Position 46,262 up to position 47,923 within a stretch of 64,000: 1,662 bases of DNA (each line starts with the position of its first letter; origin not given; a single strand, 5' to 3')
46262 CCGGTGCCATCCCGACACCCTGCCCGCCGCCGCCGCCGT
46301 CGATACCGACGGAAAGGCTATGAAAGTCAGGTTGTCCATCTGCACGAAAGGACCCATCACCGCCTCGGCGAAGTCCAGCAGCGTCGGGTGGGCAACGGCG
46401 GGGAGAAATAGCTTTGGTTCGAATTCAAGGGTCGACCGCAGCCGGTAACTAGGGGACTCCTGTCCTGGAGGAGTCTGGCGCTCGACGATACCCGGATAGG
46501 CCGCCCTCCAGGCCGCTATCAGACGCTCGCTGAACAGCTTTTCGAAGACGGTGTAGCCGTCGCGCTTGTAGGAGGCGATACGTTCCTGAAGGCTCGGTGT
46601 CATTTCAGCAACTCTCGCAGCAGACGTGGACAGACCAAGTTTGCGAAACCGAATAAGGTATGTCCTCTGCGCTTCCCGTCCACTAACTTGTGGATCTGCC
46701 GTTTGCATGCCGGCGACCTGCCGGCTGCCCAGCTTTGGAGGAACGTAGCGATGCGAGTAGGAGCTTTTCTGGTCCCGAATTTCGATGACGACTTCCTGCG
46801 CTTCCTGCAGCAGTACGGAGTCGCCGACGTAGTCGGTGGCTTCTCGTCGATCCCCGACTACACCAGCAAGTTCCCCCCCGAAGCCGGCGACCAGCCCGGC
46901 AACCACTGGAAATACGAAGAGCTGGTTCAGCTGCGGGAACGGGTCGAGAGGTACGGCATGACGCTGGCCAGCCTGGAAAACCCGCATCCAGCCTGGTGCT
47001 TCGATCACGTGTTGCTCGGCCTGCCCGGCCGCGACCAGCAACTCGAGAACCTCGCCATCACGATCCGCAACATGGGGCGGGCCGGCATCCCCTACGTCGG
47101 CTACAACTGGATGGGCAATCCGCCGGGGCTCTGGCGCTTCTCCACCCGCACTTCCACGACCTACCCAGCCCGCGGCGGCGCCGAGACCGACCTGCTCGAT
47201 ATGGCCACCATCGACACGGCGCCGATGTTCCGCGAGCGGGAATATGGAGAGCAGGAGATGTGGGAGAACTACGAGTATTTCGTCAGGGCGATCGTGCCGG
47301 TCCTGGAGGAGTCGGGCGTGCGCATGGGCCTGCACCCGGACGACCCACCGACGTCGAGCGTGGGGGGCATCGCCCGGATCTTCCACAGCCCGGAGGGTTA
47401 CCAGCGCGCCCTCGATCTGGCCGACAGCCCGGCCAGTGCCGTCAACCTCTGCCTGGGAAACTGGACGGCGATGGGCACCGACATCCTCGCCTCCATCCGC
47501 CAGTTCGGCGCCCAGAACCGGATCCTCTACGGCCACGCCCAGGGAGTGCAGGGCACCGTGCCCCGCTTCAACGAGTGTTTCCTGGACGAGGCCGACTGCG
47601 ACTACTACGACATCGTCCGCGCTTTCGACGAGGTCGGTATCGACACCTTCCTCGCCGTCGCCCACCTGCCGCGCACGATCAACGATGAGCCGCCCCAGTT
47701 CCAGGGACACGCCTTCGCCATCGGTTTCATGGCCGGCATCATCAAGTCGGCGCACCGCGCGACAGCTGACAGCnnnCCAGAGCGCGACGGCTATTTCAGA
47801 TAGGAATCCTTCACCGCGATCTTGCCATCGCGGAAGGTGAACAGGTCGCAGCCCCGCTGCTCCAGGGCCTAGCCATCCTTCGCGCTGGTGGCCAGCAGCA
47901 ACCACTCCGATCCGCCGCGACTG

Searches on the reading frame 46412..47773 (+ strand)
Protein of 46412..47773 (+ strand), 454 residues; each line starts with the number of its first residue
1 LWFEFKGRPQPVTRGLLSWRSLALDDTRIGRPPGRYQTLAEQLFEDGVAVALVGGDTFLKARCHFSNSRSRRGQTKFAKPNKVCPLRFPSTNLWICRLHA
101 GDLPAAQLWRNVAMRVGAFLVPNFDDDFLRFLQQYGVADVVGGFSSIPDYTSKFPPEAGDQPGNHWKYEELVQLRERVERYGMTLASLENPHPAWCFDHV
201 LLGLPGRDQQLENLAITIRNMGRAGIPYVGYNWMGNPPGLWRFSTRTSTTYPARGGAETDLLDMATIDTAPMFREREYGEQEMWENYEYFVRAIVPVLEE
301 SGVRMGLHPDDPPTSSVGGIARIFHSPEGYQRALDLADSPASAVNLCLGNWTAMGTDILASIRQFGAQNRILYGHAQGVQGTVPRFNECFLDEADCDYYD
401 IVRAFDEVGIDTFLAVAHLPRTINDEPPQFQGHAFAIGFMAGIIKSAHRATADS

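Call 32: search_protein_families(library=pfam, proteins=[window:46412-47773:+], max_evalue=0.001)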
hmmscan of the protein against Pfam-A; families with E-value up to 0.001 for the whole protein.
window:46412-47773:+ (454 aa): 2 families
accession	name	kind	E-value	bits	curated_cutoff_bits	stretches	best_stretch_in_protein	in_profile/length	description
PF03786.19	UxuA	-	1.6e-45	155.8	23.7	2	279-443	176-346/352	D-mannonate dehydratase (UxuA)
PF01261.30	AP_endonuc_2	-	1.4e-07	31.9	31.1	1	162-417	21-228/249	Xylose isomerase-like TIM barrel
